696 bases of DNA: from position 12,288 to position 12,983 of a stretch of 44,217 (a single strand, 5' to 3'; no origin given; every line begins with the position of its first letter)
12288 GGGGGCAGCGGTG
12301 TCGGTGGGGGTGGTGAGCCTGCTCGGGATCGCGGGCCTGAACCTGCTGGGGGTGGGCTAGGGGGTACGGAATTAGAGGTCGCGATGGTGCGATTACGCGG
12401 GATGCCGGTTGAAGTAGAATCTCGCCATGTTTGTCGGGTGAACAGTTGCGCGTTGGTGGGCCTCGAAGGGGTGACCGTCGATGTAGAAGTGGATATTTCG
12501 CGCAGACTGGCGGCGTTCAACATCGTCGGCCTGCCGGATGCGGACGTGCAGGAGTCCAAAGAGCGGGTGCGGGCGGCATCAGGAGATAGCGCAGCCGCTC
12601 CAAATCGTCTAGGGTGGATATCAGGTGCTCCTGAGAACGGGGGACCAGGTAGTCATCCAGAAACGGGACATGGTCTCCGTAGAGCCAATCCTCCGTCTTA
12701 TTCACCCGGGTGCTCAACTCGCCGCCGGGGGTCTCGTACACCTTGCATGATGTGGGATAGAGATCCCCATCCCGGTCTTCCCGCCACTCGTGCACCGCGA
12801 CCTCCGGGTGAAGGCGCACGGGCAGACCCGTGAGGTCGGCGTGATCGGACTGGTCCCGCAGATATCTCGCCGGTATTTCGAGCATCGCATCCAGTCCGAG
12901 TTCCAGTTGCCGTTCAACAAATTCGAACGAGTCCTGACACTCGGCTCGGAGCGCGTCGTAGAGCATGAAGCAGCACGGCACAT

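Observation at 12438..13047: Tail-to-tail collision of two gene 5' fragments (comM and a URO-D-like gene) within about 3 nt at 12,579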

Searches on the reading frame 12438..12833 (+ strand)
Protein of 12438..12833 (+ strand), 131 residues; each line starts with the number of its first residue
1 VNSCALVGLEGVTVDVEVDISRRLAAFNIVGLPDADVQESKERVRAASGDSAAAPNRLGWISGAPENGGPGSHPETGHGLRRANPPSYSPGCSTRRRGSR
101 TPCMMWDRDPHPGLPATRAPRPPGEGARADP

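Call 3: search_protein_families(library=pfam, proteins=[window:12438-12833:+], max_evalue=0.1)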
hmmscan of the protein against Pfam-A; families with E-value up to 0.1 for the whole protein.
window:12438-12833:+ (131 aa): 1 family
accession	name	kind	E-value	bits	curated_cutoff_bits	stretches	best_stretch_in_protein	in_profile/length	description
PF13541.12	ChlI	-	5.1e-08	33.3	27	1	16-48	1-33/121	Subunit ChlI of Mg-chelatase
